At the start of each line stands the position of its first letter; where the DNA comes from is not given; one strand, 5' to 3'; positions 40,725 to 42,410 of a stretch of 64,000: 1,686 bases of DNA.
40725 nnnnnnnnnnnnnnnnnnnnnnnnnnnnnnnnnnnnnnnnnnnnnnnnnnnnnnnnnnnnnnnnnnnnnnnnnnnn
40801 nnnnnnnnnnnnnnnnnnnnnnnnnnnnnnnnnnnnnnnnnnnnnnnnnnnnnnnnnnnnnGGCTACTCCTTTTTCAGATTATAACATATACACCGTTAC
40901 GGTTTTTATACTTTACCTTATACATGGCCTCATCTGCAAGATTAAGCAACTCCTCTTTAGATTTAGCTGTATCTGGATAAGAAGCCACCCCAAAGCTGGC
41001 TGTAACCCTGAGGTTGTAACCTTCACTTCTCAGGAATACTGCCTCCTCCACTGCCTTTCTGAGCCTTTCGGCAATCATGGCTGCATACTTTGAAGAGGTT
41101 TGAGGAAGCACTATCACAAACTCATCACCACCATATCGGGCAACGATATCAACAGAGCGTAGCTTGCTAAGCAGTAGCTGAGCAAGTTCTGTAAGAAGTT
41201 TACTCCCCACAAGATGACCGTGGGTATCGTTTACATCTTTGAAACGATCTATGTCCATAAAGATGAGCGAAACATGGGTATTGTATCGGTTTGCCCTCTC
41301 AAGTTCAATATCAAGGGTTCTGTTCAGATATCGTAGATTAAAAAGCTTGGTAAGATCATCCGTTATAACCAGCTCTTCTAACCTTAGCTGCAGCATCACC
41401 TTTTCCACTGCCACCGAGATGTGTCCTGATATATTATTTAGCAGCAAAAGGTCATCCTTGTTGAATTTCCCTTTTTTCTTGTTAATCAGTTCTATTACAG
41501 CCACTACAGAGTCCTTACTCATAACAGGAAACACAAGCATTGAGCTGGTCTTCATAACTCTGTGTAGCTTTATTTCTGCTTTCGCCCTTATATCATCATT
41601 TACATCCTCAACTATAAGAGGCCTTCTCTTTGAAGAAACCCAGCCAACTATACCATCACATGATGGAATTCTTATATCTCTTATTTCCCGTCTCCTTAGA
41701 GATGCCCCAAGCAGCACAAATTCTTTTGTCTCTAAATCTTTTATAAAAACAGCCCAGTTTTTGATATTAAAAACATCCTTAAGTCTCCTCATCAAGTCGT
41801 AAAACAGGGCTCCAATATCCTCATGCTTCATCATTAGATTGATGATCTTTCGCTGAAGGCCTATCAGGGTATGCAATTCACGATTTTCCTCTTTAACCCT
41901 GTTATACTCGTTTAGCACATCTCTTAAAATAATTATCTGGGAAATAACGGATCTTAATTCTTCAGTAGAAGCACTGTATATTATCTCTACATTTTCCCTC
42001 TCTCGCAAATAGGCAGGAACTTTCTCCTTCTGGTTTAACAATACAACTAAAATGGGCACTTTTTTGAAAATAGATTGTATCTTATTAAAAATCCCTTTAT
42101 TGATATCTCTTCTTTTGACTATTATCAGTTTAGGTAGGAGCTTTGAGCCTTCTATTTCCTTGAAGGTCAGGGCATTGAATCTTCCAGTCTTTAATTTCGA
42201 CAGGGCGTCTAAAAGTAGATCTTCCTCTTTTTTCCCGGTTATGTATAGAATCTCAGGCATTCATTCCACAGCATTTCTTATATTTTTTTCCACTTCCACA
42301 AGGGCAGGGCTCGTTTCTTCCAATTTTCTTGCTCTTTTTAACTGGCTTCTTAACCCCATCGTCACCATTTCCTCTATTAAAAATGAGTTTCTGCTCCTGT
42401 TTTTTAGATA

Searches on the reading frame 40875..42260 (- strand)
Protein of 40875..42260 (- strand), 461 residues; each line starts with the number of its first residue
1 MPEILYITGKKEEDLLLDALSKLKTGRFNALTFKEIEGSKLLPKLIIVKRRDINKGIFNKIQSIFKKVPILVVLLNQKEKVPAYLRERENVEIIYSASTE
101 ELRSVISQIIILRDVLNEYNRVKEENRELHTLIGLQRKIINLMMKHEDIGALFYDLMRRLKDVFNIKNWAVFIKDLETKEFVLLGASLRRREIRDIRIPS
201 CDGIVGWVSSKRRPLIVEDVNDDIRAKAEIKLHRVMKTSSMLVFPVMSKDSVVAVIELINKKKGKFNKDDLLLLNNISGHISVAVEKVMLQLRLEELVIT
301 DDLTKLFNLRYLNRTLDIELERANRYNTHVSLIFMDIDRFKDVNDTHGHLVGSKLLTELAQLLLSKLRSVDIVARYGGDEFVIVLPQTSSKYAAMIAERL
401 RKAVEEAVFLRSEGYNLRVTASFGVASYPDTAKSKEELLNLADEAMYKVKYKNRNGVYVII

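Call 86: search_protein_families(library=pfam, proteins=[window:40875-42260:-], max_evalue=0.00001)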
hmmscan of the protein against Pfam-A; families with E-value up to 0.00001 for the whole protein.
window:40875-42260:- (461 aa): 3 families
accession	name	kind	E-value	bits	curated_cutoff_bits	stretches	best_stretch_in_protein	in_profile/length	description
PF00990.26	GGDEF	-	5.2e-46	156.8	23.8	1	299-455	2-160/161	Diguanylate cyclase, GGDEF domain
PF13185.12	GAF_2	-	6.8e-13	49.4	28.6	1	176-286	28-136/136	GAF domain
PF01590.32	GAF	-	3.1e-12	47.6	22.4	1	148-285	1-133/133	GAF domain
